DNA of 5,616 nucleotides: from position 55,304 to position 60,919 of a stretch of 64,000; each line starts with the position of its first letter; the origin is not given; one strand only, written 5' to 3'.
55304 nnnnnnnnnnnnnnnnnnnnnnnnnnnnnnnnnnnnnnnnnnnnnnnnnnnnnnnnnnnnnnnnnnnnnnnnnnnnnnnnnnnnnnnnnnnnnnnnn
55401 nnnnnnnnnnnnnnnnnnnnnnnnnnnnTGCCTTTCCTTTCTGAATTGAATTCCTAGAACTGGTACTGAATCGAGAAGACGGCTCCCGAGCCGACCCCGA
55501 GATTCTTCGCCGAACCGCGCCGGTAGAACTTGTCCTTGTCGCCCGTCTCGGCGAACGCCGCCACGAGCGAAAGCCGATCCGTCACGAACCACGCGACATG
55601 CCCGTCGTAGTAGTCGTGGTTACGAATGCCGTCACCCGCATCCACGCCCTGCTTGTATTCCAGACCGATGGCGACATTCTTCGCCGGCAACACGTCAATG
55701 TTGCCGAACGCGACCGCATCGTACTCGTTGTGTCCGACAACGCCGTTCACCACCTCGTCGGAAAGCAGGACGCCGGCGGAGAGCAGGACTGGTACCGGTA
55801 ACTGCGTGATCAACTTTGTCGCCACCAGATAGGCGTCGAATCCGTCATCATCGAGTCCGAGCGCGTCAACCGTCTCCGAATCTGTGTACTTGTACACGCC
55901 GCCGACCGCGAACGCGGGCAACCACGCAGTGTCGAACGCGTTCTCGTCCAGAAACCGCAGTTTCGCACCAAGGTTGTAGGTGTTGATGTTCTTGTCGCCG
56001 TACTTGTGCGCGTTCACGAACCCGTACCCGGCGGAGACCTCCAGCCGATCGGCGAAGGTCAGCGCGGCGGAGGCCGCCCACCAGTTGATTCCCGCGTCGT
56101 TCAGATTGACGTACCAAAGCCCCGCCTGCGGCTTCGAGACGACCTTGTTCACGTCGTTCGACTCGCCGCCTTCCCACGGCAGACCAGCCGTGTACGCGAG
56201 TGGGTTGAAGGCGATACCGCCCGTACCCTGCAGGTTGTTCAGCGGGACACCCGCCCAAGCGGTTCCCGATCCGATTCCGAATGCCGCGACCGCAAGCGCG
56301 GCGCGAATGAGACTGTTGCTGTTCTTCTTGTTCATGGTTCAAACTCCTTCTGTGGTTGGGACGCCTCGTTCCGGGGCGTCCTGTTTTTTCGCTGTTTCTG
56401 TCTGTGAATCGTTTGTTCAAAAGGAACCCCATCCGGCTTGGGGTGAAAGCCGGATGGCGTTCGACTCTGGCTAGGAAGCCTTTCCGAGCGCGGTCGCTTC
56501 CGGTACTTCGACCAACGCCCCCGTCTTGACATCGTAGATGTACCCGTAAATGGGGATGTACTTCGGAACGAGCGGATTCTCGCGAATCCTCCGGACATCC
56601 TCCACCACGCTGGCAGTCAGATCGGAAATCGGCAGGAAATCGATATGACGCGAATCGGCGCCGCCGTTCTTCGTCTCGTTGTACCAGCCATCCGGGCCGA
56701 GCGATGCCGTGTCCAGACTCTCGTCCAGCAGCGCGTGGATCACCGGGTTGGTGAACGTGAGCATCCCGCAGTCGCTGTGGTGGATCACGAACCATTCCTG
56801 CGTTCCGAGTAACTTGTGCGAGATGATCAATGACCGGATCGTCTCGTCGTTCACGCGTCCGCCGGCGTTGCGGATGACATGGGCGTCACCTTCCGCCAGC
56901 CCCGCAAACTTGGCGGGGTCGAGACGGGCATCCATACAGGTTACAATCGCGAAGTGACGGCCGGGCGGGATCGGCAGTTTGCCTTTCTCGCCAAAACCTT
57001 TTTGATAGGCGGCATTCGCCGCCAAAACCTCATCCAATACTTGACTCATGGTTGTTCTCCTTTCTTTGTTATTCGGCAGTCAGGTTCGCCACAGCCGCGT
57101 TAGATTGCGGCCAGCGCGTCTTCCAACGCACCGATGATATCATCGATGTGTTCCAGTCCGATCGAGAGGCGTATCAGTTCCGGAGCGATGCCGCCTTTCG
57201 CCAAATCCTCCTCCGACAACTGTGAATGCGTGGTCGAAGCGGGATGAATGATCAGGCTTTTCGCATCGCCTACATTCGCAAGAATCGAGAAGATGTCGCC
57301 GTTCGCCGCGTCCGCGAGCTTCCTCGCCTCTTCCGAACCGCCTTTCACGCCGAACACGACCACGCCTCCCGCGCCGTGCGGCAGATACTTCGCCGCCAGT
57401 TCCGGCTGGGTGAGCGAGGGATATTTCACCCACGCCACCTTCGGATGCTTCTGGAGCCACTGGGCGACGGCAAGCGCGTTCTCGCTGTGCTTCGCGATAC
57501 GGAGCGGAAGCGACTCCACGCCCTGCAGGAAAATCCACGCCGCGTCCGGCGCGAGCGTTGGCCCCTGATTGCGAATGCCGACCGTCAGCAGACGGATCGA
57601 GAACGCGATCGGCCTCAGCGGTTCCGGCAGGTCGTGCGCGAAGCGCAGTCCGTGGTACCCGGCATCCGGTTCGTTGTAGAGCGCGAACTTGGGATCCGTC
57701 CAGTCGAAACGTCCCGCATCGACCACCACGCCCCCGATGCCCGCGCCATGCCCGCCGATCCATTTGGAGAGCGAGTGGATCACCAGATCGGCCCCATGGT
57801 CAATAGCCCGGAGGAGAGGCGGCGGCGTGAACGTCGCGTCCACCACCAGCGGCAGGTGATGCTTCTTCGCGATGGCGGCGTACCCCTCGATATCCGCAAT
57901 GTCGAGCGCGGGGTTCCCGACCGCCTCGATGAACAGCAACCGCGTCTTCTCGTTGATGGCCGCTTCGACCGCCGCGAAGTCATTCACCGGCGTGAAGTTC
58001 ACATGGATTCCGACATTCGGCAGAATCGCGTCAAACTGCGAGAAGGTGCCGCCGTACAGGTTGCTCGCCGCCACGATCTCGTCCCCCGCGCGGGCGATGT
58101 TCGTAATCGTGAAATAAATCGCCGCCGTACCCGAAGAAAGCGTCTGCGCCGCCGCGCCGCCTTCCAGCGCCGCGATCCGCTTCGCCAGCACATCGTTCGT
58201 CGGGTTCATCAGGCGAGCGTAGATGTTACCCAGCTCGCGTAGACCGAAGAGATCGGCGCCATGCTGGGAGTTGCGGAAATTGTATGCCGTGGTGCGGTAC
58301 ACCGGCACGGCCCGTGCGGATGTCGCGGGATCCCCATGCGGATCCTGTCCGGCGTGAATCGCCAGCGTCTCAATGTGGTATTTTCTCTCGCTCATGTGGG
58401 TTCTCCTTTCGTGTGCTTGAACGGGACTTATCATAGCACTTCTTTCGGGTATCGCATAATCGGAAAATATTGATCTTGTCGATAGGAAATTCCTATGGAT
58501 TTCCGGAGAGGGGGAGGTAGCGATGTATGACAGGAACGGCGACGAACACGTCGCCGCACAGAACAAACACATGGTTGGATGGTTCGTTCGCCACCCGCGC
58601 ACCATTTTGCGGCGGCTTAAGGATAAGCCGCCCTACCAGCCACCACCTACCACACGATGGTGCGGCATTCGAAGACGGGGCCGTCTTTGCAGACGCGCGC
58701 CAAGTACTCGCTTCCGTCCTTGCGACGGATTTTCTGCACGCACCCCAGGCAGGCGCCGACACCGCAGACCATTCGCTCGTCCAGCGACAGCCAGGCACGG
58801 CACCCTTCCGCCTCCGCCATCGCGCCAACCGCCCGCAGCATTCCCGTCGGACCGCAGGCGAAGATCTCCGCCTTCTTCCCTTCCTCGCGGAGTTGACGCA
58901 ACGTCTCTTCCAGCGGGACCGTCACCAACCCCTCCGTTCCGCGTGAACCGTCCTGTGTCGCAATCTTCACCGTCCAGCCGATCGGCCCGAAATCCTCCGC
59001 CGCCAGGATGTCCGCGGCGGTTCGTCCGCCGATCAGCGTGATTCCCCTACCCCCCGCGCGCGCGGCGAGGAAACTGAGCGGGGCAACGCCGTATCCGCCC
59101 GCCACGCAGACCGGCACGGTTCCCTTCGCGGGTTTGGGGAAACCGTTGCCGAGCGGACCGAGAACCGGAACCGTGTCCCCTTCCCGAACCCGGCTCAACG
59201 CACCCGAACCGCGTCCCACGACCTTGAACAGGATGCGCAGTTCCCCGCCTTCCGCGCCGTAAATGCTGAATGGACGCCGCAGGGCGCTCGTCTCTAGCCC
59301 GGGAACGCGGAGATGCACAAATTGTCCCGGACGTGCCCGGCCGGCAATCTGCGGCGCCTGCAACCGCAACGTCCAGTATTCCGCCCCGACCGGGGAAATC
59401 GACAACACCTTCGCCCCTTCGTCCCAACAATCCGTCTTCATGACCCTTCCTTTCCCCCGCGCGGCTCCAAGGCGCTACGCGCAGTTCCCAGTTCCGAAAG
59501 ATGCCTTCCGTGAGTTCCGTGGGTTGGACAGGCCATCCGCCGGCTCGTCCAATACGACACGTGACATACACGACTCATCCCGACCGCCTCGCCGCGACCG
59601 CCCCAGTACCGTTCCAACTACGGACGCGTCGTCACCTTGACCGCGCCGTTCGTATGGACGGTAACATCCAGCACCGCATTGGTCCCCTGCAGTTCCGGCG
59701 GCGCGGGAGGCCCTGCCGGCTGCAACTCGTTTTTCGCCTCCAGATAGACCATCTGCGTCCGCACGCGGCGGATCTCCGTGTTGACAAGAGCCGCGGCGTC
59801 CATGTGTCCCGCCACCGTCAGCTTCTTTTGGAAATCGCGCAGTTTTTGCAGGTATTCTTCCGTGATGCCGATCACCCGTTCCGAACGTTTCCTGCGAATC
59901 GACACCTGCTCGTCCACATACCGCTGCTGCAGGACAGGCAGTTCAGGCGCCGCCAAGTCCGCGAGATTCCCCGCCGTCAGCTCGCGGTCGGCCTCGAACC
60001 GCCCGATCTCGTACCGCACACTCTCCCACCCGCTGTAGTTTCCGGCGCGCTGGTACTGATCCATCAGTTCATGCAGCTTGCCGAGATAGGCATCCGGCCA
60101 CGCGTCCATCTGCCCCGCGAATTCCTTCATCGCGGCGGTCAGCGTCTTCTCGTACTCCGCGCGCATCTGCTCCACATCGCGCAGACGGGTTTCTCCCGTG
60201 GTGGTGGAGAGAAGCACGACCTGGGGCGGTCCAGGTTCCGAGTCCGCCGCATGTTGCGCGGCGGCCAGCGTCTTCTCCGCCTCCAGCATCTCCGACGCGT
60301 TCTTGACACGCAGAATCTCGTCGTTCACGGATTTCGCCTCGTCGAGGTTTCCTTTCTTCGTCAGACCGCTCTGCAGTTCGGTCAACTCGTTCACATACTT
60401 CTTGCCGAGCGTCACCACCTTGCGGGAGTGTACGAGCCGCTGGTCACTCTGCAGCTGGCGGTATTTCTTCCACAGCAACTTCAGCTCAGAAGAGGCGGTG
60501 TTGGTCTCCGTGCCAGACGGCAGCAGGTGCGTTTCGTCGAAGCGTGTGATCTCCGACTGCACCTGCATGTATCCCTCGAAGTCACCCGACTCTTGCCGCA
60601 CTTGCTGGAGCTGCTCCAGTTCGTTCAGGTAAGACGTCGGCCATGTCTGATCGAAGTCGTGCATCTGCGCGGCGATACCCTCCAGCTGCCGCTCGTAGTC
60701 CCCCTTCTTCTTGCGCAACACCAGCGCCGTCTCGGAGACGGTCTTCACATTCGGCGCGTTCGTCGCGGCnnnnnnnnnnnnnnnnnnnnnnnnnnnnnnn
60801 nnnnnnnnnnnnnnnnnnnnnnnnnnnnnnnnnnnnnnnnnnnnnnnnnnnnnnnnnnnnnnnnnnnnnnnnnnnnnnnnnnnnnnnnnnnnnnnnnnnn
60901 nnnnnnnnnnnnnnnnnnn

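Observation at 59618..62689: Membrane Ser/Thr kinase combining a double zinc ribbon with a periplasmic domain of four ~60-aa W/Y/L/GW/EI.RFE repeats of unknown family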

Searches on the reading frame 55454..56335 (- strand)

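Call 75: search_protein_families(library=pfam, proteins=[window:55454-56335:-], max_evalue=0.01)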
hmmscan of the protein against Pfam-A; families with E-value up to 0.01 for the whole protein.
window:55454-56335:- (293 aa): 1 family
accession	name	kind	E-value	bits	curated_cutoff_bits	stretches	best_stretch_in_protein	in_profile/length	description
PF11231.14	DUF3034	-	2.6e-22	80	25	1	33-266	5-240/255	Protein of unknown function (DUF3034)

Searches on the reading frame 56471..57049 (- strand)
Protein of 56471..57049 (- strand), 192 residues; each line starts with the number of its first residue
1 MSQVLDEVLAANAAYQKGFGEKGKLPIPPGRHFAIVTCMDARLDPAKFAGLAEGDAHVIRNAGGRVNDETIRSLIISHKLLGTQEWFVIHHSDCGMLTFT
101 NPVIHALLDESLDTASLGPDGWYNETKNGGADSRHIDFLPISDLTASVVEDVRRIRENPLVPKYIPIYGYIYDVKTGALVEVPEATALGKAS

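Call 73: search_protein_families(library=ncbifam, proteins=[window:56471-57049:-], max_evalue=0.00001)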
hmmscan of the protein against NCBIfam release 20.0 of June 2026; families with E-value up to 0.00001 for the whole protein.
window:56471-57049:- (192 aa): 0 families

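Call 75: search_protein_families(library=pfam, proteins=[window:56471-57049:-], max_evalue=0.01)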
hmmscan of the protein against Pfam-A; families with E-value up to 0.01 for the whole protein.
window:56471-57049:- (192 aa): 1 family
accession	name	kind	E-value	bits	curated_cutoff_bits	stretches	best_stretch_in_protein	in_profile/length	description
PF00484.24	Pro_CA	-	1.5e-12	48.5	25.7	1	34-178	2-155/156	Carbonic anhydrase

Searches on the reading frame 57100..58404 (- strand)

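Call 73: search_protein_families(library=ncbifam, proteins=[window:57100-58404:-], max_evalue=0.00001)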
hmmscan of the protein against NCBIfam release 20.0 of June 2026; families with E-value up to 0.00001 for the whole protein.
window:57100-58404:- (434 aa): 44 families (the best 25 are shown)
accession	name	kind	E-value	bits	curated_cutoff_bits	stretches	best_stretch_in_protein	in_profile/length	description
TIGR01326.1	OAH_OAS_sulfhy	subfamily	2.7e-165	550.1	495.1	1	10-431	1-417/418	O-acetylhomoserine aminocarboxypropyltransferase/cysteine synthase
NF006096.0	PRK08248.1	equivalog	5.5e-163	542.6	726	1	4-432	2-426/431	homocysteine synthase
NF004650.0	PRK05994.1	equivalog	5.1e-148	493.4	667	1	4-433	1-426/427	O-acetylhomoserine aminocarboxypropyltransferase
NF005872.0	PRK07812.1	equivalog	5e-147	489.9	703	1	4-433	10-434/439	bifunctional o-acetylhomoserine/o-acetylserine sulfhydrylase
NF004757.0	PRK06084.1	equivalog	8e-145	482.9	790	1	11-433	3-422/425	bifunctional O-acetylhomoserine aminocarboxypropyltransferase/cysteine synthase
NF006004.0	PRK08134.1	equivalog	3.1e-139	464.4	636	1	7-433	5-427/433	O-acetylhomoserine aminocarboxypropyltransferase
NF004125.0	PRK05613.1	equivalog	6.9e-113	377.4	765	1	8-434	11-437/437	O-acetylhomoserine/O-acetylserine sulfhydrylase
NF005215.0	PRK06702.1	equivalog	2.4e-103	346.4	709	1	13-431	9-422/432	bifunctional O-acetylhomoserine aminocarboxypropyltransferase/cysteine synthase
NF006003.0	PRK08133.1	equivalog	6.2e-100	334.7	522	2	4-230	5-228/396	O-succinylhomoserine sulfhydrylase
NF005695.0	PRK07503.1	equivalog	1.1e-92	310.8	666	2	7-229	6-226/403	methionine gamma-lyase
TIGR01325.1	O_suc_HS_sulf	equivalog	2.5e-89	299.6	510.05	2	13-230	2-216/380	O-succinylhomoserine sulfhydrylase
TIGR01328.1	met_gam_lyase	equivalog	1.6e-88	297.2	549.7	2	10-228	3-219/391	methionine gamma-lyase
NF005263.0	PRK06767.1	equivalog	8e-84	281.9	617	2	7-228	2-221/392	methionine gamma-lyase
NF005871.0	PRK07811.1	equivalog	5.5e-83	278.7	513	2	5-229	7-222/389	cystathionine gamma-synthase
NF004876.0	PRK06234.1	subfamily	2.4e-82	277.1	666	2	8-230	6-228/400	methionine gamma-lyase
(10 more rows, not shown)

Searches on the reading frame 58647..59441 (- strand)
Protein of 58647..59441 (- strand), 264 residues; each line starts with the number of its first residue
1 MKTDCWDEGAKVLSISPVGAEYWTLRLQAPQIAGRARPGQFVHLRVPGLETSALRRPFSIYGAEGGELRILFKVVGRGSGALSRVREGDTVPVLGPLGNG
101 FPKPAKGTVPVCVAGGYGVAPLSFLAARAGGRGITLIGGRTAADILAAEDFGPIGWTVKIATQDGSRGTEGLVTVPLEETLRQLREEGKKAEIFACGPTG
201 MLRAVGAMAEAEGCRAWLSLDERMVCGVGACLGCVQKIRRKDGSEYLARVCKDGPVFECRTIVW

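Call 73: search_protein_families(library=ncbifam, proteins=[window:58647-59441:-], max_evalue=0.00001)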
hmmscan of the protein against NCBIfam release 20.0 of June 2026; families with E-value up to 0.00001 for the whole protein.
window:58647-59441:- (264 aa): 16 families
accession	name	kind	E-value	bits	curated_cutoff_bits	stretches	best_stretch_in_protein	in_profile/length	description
NF000799.0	PRK00054.1-4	equivalog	4.3e-50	170.2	314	1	15-263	12-257/258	dihydroorotate dehydrogenase electron transfer subunit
NF000798.0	PRK00054.1-3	equivalog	1.9e-42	145.6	219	1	19-263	17-243/244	dihydroorotate dehydrogenase electron transfer subunit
NF000797.0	PRK00054.1-2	equivalog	5.5e-39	134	270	1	22-263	29-266/267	dihydroorotate dehydrogenase electron transfer subunit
NF009414.0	PRK12778.1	equivalog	7.6e-36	123.6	1103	1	18-262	10-248/752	bifunctional dihydroorotate dehydrogenase B NAD binding subunit/NADPH-dependent glutamate synthase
NF004862.0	PRK06222.1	subfamily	2.2e-35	122.5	220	1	20-264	12-250/281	sulfide/dihydroorotate dehydrogenase-like FAD/NAD-binding protein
NF000796.0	PRK00054.1-1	equivalog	3.2e-34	118.3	224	1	35-262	28-235/254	dihydroorotate dehydrogenase electron transfer subunit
NF006220.0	PRK08345.1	subfamily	5.9e-22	78.3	395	2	22-123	27-129/294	cytochrome-c3 hydrogenase subunit gamma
NF009415.0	PRK12779.1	equivalog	3.3e-21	74.9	1519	1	11-264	652-920/944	putative bifunctional glutamate synthase subunit beta/2-polyprenylphenol hydroxylase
NF009413.0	PRK12775.1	equivalog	3.5e-20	71.4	1895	1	26-260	18-246/1006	putative trifunctional 2-polyprenylphenol hydroxylase/glutamate synthase subunit beta/ferritin domain-containing protein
NF040835.1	sulfhyd_HydG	equivalog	4.4e-17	62.3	650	1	23-123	35-136/292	NADPH-dependent hydrogenase/sulfhydrogenase 1 subunit gamma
TIGR02911.1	sulfite_red_B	equivalog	1.5e-16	60.3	288.6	1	12-258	10-252/261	anaerobic sulfite reductase subunit AsrB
NF040830.1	sulfhyd_ShyC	equivalog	2e-15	56.7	600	1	22-123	23-124/288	NAD(P)-dependent hydrogenase/sulfhydrogenase 2 subunit gamma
NF045803.1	MethMoxFADbindMmoC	equivalog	8.6e-12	44.5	500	1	11-215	110-331/343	aromatic/alkene monooxygenase hydroxylase FAD-binding subunit MmoC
NF040810.1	BenC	equivalog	9.7e-11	41.4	430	1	3-215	100-321/333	benzoate 1,2-dioxygenase electron transfer component BenC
TIGR02160.1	PA_CoA_Oxy5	hypoth_equivalog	1.8e-08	33.6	420.8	1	36-126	33-128/352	1,2-phenylacetyl-CoA epoxidase subunit PaaE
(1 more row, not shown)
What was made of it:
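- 58647..59441 (-): Downstream PyrK-like FAD/NAD/[2Fe-2S] oxidoreductase gene, which is the conserved neighbour of this kinase family. NCBIfam PyrK equivalog scores 170 bits, below its cut-off of 314 (call 73).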

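Call 75: search_protein_families(library=pfam, proteins=[window:58647-59441:-], max_evalue=0.01)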
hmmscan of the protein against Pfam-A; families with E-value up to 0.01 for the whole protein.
window:58647-59441:- (264 aa): 3 families
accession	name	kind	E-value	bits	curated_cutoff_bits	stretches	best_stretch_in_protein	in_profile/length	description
PF10418.14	DHODB_Fe-S_bind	-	2.8e-13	49.8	23.9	1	222-261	2-39/41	Iron-sulfur cluster binding domain of dihydroorotate dehydrogenase B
PF00970.30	FAD_binding_6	-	0.00021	22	21.1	1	23-99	17-96/99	Oxidoreductase FAD-binding domain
PF00175.26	NAD_binding_1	-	0.002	19.2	22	1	113-205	2-107/109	Oxidoreductase NAD-binding domain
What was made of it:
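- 58647..59441 (-): Pfam DHODB_Fe-S_bind 2.8e-13 (call 75).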

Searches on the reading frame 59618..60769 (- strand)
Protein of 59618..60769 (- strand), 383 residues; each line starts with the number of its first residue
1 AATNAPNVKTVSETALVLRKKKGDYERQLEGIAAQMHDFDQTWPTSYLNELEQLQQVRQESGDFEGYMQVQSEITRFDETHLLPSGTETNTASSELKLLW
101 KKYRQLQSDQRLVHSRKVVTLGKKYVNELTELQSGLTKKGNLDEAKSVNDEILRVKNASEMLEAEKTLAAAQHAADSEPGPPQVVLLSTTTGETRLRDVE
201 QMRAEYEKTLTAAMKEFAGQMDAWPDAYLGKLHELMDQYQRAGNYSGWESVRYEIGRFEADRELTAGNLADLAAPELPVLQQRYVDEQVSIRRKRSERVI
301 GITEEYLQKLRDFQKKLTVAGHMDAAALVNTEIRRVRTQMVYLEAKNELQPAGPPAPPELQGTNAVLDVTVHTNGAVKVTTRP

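Call 8: find_homologous_proteins(query=window:59621-60745:-, max_evalue=0.001)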
Query seq(375 aa) (375 aa): 5 proteins with E <= 0.001 among 8000 candidates.
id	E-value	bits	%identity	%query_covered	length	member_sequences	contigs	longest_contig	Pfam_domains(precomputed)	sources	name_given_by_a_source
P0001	1.2e-205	700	87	99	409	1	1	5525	-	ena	-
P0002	1.0e-83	300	46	90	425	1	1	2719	-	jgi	jgi:hypothetical protein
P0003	3.7e-77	278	44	92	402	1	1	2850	-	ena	-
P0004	9.0e-63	231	45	77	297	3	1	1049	-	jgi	-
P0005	1.6e-13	69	32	40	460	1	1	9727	-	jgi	jgi:hypothetical protein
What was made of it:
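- Tried and rejected: With the C-terminal region it found only 5 proteins (call 8).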

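Call 12: find_encoding_contigs(protein=P0005, flank=6000, max_places=3)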
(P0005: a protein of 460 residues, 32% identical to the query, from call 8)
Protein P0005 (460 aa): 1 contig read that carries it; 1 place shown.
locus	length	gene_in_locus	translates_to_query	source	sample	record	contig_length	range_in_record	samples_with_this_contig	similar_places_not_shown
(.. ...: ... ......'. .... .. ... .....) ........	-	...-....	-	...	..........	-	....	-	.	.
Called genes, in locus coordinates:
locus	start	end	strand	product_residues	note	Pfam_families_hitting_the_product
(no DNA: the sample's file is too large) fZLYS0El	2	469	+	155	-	PF07719:TPR_2 (faint), PF13414:TPR_11 (faint), PF13432:TPR_16, PF14559:TPR_19 (weak)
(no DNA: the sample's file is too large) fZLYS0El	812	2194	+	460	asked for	-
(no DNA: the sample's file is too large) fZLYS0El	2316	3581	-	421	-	PF00278:Orn_DAP_Arg_deC, PF02784:Orn_Arg_deC_N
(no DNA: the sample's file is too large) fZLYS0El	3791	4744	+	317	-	PF02558:ApbA, PF08546:ApbA_C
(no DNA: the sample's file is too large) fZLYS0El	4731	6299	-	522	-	-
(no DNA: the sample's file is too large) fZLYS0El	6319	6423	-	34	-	-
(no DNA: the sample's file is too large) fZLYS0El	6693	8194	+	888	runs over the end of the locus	PF03160:Calx-beta, PF04231:Endonuclease_1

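Call 13: find_encoding_contigs(protein=P0001, flank=6000, max_places=3)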
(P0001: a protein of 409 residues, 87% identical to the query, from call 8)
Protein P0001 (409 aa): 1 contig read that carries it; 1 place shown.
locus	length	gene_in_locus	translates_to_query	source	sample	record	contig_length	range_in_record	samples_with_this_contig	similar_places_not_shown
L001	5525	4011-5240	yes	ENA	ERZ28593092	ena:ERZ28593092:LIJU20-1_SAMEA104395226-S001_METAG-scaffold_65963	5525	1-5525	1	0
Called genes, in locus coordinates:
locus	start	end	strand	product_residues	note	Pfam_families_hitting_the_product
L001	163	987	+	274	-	PF00793:DAHP_synth_1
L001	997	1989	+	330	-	PF13477:Glyco_trans_4_2, PF13439:Glyco_transf_4, PF13579:Glyco_trans_4_4, PF13524:Glyco_trans_1_2 (weak), PF13692:Glyco_trans_1_4, PF00534:Glycos_transf_1, PF20706:GT4-conflict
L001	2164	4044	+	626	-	-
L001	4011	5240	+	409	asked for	-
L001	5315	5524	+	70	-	?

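Call 27: search_protein_families(library=pfam, alignment_id=A2, max_evalue=0.001)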
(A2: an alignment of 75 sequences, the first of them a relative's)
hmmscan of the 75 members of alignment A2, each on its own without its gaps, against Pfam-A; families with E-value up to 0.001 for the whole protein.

A. member 1, P0005 (460 aa): 0 families

B. families by the number of members that match (of 75 scanned): 9 families
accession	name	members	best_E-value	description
PF13385.13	Laminin_G_3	8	1.7e-24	Concanavalin A-like lectin/glucanases superfamily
PF13365.12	Trypsin_2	1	5.6e-27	Trypsin-like peptidase domain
PF00089.32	Trypsin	1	1.6e-13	Trypsin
PF00754.31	F5_F8_type_C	1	2.8e-08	F5/8 type C domain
PF11875.14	DnaJ-like_C11_C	1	1.7e-07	DnaJ-like protein C11, C-terminal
PF22633.2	F5_F8_type_C_2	1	3.2e-05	NedA-like, galactose-binding domain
PF13432.12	TPR_16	1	0.00029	Tetratricopeptide repeat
PF20663.3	COG4_N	1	0.00039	Conserved oligomeric Golgi complex subunit 4, N-terminal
PF02210.31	Laminin_G_2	1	0.00063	Laminin G domain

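Call 34: find_related_loci(query=window:59618-60769:-, collection=genome_contigs, flank=6000)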
Query window:59618-60769:- (383 aa) in genome_contigs; peptide patterns used: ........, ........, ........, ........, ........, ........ (x = any residue, [..] = any of these).
59 stretches matched a pattern; 1 encode a relative of the query (tblastn E <= 1e-3); 1 distinct loci.
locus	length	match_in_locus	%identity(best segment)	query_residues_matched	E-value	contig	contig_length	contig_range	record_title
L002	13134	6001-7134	87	1-378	0e+0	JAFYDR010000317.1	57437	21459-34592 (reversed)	MAG: Kiritimatiellae bacterium isolate RGIG6996 Sheep_Rumen.Co__c4171154, whole genome shotgun sequence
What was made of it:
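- Tried and rejected: The single-protein scan found only one genome (call 34), so the taxonomic range of the family was not established.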
